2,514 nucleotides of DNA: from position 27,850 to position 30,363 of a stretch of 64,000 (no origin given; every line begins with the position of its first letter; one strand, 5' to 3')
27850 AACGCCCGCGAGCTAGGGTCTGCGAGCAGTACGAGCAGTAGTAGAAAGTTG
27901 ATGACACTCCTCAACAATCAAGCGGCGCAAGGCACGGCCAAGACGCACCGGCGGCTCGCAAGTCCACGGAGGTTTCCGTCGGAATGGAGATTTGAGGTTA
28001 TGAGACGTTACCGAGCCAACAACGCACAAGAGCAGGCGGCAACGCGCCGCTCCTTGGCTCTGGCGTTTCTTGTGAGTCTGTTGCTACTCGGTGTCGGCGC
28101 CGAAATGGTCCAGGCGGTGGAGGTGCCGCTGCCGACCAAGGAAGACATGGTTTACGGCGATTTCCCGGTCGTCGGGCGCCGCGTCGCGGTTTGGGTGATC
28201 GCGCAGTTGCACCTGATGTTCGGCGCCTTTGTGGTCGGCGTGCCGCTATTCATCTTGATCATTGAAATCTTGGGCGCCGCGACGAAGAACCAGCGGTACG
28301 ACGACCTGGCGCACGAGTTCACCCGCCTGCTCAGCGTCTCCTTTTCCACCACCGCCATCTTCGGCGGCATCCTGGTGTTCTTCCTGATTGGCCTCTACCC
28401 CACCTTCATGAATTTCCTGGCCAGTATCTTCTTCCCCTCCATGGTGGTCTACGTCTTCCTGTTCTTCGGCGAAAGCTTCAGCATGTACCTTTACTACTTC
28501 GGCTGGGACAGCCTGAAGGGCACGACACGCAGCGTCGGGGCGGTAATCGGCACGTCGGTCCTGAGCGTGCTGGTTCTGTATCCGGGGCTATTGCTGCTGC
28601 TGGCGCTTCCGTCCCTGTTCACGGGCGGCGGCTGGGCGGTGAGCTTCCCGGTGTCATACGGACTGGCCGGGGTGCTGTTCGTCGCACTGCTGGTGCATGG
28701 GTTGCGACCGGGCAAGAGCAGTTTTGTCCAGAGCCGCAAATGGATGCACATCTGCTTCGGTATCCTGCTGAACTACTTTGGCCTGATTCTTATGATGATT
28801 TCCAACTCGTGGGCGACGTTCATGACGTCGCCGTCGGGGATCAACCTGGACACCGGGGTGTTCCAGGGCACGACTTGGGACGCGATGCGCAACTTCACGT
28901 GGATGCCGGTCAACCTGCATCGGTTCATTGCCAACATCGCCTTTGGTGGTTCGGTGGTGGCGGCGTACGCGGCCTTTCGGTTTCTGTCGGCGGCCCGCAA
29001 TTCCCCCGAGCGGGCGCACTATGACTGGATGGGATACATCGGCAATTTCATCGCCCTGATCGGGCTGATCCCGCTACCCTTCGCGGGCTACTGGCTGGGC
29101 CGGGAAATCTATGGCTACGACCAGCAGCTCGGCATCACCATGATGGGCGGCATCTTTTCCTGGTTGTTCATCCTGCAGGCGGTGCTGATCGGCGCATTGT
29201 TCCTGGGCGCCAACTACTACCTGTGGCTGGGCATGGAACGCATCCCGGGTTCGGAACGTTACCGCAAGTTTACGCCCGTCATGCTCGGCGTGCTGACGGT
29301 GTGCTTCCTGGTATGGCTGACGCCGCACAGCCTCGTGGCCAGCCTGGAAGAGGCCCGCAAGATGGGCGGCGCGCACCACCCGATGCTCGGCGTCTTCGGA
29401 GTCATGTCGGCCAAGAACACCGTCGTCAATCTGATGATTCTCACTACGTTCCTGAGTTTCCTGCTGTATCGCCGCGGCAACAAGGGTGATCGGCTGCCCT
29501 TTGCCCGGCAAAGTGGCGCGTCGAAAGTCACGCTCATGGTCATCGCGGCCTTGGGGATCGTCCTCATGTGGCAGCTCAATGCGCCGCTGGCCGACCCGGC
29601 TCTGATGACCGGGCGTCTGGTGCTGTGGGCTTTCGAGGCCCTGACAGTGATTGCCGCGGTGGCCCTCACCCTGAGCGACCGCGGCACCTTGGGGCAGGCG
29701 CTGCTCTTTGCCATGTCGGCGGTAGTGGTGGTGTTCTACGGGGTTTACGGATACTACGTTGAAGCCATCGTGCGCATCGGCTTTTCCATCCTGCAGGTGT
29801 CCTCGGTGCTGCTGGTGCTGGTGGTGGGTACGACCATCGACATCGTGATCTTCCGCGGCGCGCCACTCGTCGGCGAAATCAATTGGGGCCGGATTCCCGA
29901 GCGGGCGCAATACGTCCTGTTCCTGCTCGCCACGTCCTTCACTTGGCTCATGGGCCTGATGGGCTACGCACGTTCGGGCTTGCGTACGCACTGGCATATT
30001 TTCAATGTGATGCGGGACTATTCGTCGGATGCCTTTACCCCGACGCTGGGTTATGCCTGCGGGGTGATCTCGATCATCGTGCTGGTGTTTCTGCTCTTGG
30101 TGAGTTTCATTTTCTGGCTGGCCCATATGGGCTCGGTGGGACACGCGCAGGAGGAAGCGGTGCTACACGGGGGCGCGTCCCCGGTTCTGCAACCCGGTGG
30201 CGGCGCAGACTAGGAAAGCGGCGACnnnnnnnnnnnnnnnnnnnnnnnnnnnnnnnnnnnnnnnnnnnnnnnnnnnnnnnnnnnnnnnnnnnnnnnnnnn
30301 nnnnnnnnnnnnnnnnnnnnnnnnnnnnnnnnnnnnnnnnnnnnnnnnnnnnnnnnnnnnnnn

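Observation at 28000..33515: CydA-like bd-like membrane protein without CydB, co-encoded with three membrane-anchored c-cytochromes including an NxrC/EbdC-like haem-b (EB_dh) domain protein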

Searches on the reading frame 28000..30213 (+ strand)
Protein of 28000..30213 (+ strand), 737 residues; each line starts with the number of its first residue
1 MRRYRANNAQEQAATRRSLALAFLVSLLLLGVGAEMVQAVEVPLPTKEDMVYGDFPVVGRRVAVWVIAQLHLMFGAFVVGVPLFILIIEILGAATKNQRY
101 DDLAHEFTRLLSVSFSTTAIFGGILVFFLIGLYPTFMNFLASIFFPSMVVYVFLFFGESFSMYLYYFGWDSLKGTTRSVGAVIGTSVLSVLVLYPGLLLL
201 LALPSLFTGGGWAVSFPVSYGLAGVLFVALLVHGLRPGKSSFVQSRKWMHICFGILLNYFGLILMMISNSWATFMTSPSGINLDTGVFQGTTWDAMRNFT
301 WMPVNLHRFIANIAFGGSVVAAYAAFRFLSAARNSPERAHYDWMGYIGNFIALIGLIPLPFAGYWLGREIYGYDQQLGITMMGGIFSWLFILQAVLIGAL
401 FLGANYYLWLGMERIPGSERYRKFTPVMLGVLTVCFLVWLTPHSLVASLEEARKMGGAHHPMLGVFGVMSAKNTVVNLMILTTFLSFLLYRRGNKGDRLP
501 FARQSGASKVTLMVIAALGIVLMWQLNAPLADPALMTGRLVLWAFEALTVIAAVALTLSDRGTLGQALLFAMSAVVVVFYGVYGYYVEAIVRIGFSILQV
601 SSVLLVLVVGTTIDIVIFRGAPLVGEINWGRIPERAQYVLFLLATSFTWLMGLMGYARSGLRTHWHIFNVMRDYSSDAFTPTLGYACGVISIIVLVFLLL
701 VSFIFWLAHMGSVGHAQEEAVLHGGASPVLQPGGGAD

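Call 3: search_protein_families(library=pfam, proteins=[window:28000-30213:+], max_evalue=0.01)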
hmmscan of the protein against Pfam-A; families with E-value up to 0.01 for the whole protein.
window:28000-30213:+ (737 aa): 1 family
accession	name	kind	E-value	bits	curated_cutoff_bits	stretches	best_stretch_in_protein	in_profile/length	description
PF01654.22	Cyt_bd_oxida_I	-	4.9e-13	48.9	26.2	1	62-178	4-121/418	Cytochrome bd terminal oxidase subunit I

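Call 6: find_homologous_proteins(query=window:28000-30213:+, max_evalue=0.00001)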
Query window:28000-30213:+ (737 aa): 6972 proteins with E <= 0.00001 among 8000 candidates; the best 120 are listed.
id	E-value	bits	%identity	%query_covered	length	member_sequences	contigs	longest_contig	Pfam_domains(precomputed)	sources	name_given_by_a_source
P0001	0.0e+0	1545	94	100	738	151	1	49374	PF01654.23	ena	-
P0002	0.0e+0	1539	94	100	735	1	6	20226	PF01654.23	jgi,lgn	jgi:cytochrome bd-type quinol oxidase subunit 1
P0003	0.0e+0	1322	82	97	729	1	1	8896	PF01654.23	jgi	jgi:cytochrome bd-type quinol oxidase subunit 1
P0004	0.0e+0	1321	82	98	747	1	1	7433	PF01654.23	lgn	-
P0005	0.0e+0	1319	82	98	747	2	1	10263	PF01654.23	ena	-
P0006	0.0e+0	1314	80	99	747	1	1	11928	PF01654.23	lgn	-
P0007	0.0e+0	1309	82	97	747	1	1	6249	PF01654.23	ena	-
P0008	0.0e+0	1301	81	96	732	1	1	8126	PF01654.23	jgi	jgi:cytochrome bd-type quinol oxidase subunit 1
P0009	0.0e+0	1292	81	98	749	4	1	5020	PF01654.23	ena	-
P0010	0.0e+0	1284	79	99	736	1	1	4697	PF01654.23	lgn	-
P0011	0.0e+0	1284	80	97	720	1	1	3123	PF01654.23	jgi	jgi:cytochrome bd-type quinol oxidase subunit 1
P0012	0.0e+0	1274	81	96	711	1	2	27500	PF01654.23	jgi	jgi:cytochrome bd-type quinol oxidase subunit 1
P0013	0.0e+0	1274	80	97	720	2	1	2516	PF01654.23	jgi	jgi:cytochrome bd-type quinol oxidase subunit 1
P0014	0.0e+0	1270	78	99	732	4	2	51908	PF01654.23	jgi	jgi:cytochrome bd-type quinol oxidase subunit 1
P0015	0.0e+0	1268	79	96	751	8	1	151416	PF01654.23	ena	-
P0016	0.0e+0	1267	79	97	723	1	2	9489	PF01654.23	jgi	jgi:cytochrome bd-type quinol oxidase subunit 1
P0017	0.0e+0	1266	82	93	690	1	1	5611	PF01654.23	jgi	jgi:cytochrome bd-type quinol oxidase subunit 1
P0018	0.0e+0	1245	79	95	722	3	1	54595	PF01654.23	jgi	jgi:cytochrome bd-type quinol oxidase subunit 1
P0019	0.0e+0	1241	78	95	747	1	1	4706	PF01654.23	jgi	jgi:cytochrome bd-type quinol oxidase subunit 1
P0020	0.0e+0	1239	76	100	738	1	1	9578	PF01654.23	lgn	-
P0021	0.0e+0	1239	78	96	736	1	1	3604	PF01654.23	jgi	jgi:cytochrome bd ubiquinol oxidase subunit I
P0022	0.0e+0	1231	79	95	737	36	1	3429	PF01654.23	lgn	-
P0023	0.0e+0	1229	78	95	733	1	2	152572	PF01654.23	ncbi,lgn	ncbi:MAG: cytochrome ubiquinol oxidase subunit I [Candidatus Tectimicrobiota bacterium]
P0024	0.0e+0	1226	77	99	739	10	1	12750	PF01654.23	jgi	jgi:cytochrome bd-type quinol oxidase subunit 1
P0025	0.0e+0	1226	79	95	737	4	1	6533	PF01654.23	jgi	jgi:cytochrome d ubiquinol oxidase subunit I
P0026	0.0e+0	1224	77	95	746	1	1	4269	PF01654.23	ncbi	-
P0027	0.0e+0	1224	78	95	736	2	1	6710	PF01654.23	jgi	-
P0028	0.0e+0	1223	78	95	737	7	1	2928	PF01654.23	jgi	-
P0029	0.0e+0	1222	78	95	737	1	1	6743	PF01654.23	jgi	jgi:cytochrome bd ubiquinol oxidase subunit I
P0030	0.0e+0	1221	77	95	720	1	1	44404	PF01654.23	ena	-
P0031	0.0e+0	1221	77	95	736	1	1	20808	PF01654.23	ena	-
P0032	0.0e+0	1220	76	99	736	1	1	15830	PF01654.23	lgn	-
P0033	0.0e+0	1218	78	95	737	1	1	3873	PF01654.23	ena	-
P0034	0.0e+0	1218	79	95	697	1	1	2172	PF01654.23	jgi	-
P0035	0.0e+0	1217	75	99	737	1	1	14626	PF01654.23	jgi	jgi:cytochrome d ubiquinol oxidase subunit I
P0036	0.0e+0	1217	77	98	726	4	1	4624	PF01654.23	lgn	-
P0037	0.0e+0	1216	77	95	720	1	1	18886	PF01654.23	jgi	jgi:hypothetical protein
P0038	0.0e+0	1215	78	95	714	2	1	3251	PF01654.23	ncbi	-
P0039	0.0e+0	1214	77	95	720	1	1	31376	PF01654.23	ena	-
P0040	0.0e+0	1213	77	95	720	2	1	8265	PF01654.23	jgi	jgi:cytochrome bd ubiquinol oxidase subunit I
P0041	0.0e+0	1213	76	93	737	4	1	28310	PF01654.23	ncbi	-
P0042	0.0e+0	1213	78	95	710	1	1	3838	PF01654.23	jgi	-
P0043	0.0e+0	1212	75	99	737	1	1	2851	PF01654.23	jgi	jgi:cytochrome bd ubiquinol oxidase subunit I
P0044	0.0e+0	1212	78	95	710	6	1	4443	PF01654.23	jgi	-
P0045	0.0e+0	1212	74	99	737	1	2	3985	PF01654.23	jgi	jgi:cytochrome d ubiquinol oxidase subunit I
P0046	0.0e+0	1211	77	95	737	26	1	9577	PF01654.23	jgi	jgi:cytochrome d ubiquinol oxidase subunit I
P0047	0.0e+0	1211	77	95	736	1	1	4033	PF01654.23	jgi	jgi:cytochrome d ubiquinol oxidase subunit I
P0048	0.0e+0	1210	78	94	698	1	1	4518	PF01654.23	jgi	jgi:cytochrome bd-type quinol oxidase subunit 1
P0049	0.0e+0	1210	77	96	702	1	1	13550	PF01654.23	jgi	jgi:cytochrome bd-type quinol oxidase subunit 1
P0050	0.0e+0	1210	77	94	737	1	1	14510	PF01654.23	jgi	jgi:cytochrome bd ubiquinol oxidase subunit I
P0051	0.0e+0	1209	77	96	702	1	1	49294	PF01654.23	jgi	jgi:cytochrome bd-type quinol oxidase subunit 1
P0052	0.0e+0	1207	77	96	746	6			PF01654.23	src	-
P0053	0.0e+0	1206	77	95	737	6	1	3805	PF01654.23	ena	-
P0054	0.0e+0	1204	76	96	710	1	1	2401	PF01654.23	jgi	jgi:cytochrome bd-type quinol oxidase subunit 1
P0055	0.0e+0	1204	76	97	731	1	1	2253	PF01654.23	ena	-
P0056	0.0e+0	1203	77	94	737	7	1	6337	PF01654.23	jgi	jgi:cytochrome bd ubiquinol oxidase subunit I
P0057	0.0e+0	1202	76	95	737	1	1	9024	PF01654.23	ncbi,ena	-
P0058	0.0e+0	1202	74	98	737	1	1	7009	PF01654.23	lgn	-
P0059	0.0e+0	1201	76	95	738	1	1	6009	PF01654.23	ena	-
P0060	0.0e+0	1200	74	99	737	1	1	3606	PF01654.23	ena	-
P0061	0.0e+0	1200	76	95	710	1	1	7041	PF01654.23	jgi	-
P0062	0.0e+0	1200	76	95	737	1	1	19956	PF01654.23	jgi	jgi:cytochrome d ubiquinol oxidase subunit I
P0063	0.0e+0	1199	76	95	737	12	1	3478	PF01654.23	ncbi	-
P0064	0.0e+0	1199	76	95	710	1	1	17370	PF01654.23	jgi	-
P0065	0.0e+0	1198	74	99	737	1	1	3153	PF01654.23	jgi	jgi:hypothetical protein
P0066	0.0e+0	1197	70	100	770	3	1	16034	PF01654.23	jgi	jgi:cytochrome bd-type quinol oxidase subunit 1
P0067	0.0e+0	1197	75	99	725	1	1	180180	PF01654.23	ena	-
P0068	0.0e+0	1192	74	98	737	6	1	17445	PF01654.23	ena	-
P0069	0.0e+0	1192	74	99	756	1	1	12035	PF01654.23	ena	-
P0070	0.0e+0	1191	76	94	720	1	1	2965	PF01654.23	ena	-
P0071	0.0e+0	1189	76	97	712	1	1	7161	PF01654.23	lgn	-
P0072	0.0e+0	1184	72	100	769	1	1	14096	PF01654.23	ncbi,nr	ncbi:MAG: cytochrome ubiquinol oxidase subunit I [bacterium]|nr:cytochrome ubiquinol oxidase subunit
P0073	0.0e+0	1183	74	98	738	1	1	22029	PF01654.23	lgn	-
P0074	0.0e+0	1177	75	97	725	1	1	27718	PF01654.23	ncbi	-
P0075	0.0e+0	1170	73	98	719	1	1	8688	PF01654.23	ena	-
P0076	0.0e+0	1169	73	98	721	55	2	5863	PF01654.23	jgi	-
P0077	0.0e+0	1164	73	98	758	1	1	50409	PF01654.23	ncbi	ncbi:hypothetical protein NKDENANG_02714 [Candidatus Entotheonellaceae bacterium PAL068K]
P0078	0.0e+0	1162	72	98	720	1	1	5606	PF01654.23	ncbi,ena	-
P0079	0.0e+0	1162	73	97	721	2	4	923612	PF01654.23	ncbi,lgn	-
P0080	0.0e+0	1157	72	97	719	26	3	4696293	PF01654.23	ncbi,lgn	-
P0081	0.0e+0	1156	76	93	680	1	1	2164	PF01654.23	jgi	-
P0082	0.0e+0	1152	72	97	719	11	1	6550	PF01654.23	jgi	jgi:cytochrome bd-type quinol oxidase subunit 1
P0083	0.0e+0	1150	72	97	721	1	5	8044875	PF01654.23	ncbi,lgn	-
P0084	0.0e+0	1149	72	98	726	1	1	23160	PF01654.23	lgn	-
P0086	4.5e-298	1009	76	83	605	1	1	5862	PF01654.23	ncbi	ncbi:MAG: cytochrome ubiquinol oxidase subunit I, partial [Candidatus Tectomicrobia bacterium]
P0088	2.7e-283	960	77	76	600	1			PF01654.23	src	-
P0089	6.8e-283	959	62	95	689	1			PF01654.23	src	-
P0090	9.0e-282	955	71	83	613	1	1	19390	PF01654.23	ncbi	ncbi:MAG: hypothetical protein ETSY1_24670, partial [Candidatus Entotheonella factor]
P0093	6.6e-270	916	93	60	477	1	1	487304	PF01654.23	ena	-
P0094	4.8e-266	903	83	65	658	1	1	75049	PF01654.23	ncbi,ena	-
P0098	1.6e-256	872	77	68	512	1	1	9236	PF01654.23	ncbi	ncbi:MAG TPA: cytochrome ubiquinol oxidase subunit I, partial [Candidatus Entotheonella sp.]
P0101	1.5e-253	862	79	64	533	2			PF01654.23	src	-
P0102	6.7e-224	764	57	67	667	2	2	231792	PF01654.23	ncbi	-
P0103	9.5e-224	763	60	65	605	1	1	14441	PF01654.23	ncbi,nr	ncbi:MAG: cytochrome ubiquinol oxidase subunit I [Candidatus Tectomicrobia bacterium]|nr:cytochrome 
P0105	2.4e-223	762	55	73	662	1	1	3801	PF01654.23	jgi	jgi:cytochrome bd-type quinol oxidase subunit 1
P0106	1.5e-220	753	80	58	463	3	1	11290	PF01654.23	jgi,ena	jgi:hypothetical protein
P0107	5.5e-220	751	55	64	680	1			PF01654.23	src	-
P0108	8.3e-219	747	59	63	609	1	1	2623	PF01654.23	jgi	jgi:cytochrome bd ubiquinol oxidase subunit I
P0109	1.0e-218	747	-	-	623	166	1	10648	PF01654.23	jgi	jgi:cytochrome bd ubiquinol oxidase subunit I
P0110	3.9e-218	745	53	66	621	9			PF01654.23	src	-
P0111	4.5e-218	745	61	63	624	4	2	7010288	PF01654.23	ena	-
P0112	5.8e-218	744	-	-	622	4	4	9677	PF01654.23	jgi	jgi:cytochrome d ubiquinol oxidase subunit I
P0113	6.4e-218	744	59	63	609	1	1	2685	PF01654.23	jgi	jgi:cytochrome d ubiquinol oxidase subunit I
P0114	8.7e-218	744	57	65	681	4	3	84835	PF01654.23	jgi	jgi:cytochrome bd ubiquinol oxidase subunit I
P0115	1.1e-217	743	-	-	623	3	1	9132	PF01654.23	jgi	jgi:cytochrome bd ubiquinol oxidase subunit I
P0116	3.1e-217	742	60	63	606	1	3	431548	PF01654.23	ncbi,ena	-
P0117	7.9e-217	740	56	63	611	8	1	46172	PF01654.23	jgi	-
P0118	7.6e-216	737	53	67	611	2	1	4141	PF01654.23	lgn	-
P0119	3.0e-215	735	-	-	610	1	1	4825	PF01654.23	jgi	jgi:cytochrome bd ubiquinol oxidase subunit I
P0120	3.1e-215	735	55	64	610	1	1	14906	PF01654.23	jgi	jgi:cytochrome bd ubiquinol oxidase subunit I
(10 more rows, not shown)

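Call 13: find_encoding_contigs(protein=P0083, flank=10000, max_places=2)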
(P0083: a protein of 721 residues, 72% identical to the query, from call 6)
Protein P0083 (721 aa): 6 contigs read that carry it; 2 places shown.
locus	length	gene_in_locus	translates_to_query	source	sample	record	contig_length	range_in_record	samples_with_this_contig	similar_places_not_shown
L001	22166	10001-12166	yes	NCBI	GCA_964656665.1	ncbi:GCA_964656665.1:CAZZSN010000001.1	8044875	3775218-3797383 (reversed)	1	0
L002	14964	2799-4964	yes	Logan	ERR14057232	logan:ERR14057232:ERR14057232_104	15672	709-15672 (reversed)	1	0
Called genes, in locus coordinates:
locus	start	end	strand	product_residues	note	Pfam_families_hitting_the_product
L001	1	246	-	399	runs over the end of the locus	PF04326:SLFN_AlbA_2, PF13749:HATPase_c_4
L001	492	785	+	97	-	PF08681:TacA1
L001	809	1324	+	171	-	-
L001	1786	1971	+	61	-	-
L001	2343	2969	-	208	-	-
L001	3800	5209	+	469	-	PF04055:Radical_SAM, PF13353:Fer4_12 (weak)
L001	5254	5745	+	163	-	-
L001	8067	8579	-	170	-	PF01288:HPPK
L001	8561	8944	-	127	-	PF02152:FolB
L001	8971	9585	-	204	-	PF01227:GTP_cyclohydroI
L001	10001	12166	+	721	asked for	PF01654:Cyt_bd_oxida_I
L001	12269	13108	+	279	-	PF00034:Cytochrom_C (weak), PF13442:Cytochrome_CBB3 (faint)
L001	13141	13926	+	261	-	PF00034:Cytochrom_C, PF13442:Cytochrome_CBB3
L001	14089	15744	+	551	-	PF00034:Cytochrom_C, PF13442:Cytochrome_CBB3, PF09459:EB_dh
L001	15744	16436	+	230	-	PF02790:COX2_TM, PF00116:COX2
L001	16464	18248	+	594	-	PF00115:COX1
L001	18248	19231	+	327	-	PF02628:COX15-CtaA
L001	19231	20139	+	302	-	PF01040:UbiA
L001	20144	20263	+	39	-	-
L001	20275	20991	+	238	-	PF00510:COX3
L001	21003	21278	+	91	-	-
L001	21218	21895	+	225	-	PF00510:COX3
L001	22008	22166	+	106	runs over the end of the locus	PF03626:COX4_pro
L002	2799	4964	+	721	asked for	PF01654:Cyt_bd_oxida_I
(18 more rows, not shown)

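Call 14: find_encoding_contigs(protein=P0111, flank=10000, max_places=2)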
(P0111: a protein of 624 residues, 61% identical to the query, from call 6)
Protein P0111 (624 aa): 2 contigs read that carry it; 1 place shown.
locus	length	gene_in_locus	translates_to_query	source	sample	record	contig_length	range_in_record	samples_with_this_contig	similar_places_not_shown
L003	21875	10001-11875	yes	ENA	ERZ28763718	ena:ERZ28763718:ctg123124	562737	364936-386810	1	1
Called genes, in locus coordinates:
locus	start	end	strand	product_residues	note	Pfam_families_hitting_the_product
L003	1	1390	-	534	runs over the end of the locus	PF03023:MurJ, PF13440:Polysacc_synt_3 (weak)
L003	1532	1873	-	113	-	PF01740:STAS, PF13466:STAS_2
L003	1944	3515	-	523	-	PF00072:Response_reg, PF07228:SpoIIE, PF13581:HATPase_c_2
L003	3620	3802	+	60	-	-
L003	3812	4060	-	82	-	-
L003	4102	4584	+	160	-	-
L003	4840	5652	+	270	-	PF13620:CarboxypepD_reg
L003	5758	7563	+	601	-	PF00115:COX1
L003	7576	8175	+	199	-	PF00510:COX3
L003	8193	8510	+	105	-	PF03626:COX4_pro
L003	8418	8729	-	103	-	-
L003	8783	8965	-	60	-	-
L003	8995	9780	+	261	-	PF00116:COX2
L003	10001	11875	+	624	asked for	PF01654:Cyt_bd_oxida_I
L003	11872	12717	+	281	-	PF00034:Cytochrom_C (weak), PF13442:Cytochrome_CBB3 (faint)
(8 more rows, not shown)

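Call 20: search_solved_structures(query=window:28000-30213:+, max_evalue=1, show_alignments=3)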
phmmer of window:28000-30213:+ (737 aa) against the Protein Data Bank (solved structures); distinct sequences matched with E-value up to 1: 1.
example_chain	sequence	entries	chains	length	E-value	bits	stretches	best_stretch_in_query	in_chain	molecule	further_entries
5doq_A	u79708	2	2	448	1.3e-07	33.8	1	54-180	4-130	Bd-type quinol oxidase subunit I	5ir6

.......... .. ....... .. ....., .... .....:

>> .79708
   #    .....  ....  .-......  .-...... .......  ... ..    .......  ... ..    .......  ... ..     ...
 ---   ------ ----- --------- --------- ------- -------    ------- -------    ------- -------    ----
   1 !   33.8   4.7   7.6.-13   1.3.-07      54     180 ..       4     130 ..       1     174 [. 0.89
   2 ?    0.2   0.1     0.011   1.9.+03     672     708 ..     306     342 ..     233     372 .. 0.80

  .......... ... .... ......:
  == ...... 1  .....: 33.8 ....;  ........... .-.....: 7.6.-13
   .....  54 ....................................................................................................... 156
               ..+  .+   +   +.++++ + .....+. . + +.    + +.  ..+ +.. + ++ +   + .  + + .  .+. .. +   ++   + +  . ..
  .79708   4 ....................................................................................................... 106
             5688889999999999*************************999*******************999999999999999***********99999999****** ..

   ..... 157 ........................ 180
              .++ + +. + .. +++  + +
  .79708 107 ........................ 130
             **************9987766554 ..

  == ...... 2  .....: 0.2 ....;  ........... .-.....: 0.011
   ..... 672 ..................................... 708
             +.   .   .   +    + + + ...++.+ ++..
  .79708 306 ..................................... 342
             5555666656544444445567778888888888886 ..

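Call 27: search_protein_representatives(protein=window:28000-30213:+)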
Query: 737 residues. Proteins with E-value up to 0.001 (for the whole library): 1053; up to 1e-10: 652; up to 1e-30: 203. The best 150 are listed.
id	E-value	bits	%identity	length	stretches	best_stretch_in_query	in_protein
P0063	0.0e+00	1199.3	77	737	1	16-733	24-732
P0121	7.4e-193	659.5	54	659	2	245-728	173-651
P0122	4.1e-189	647.2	56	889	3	243-510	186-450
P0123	6.5e-188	643.2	90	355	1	1-334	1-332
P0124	1.0e-185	635.9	80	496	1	16-384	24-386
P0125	4.9e-172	590.7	50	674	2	244-711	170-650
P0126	2.9e-169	581.5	49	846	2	239-717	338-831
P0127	1.3e-166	572.7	55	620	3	246-503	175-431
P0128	1.3e-165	569.4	52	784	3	246-502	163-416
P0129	1.3e-162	559.5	50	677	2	39-500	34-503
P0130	1.5e-162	559.4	48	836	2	58-525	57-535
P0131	1.8e-162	559.1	52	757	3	295-712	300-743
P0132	2.4e-159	548.7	48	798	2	52-518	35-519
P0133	1.1e-152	526.7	45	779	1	16-715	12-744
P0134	6.9e-146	504.3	74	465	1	344-681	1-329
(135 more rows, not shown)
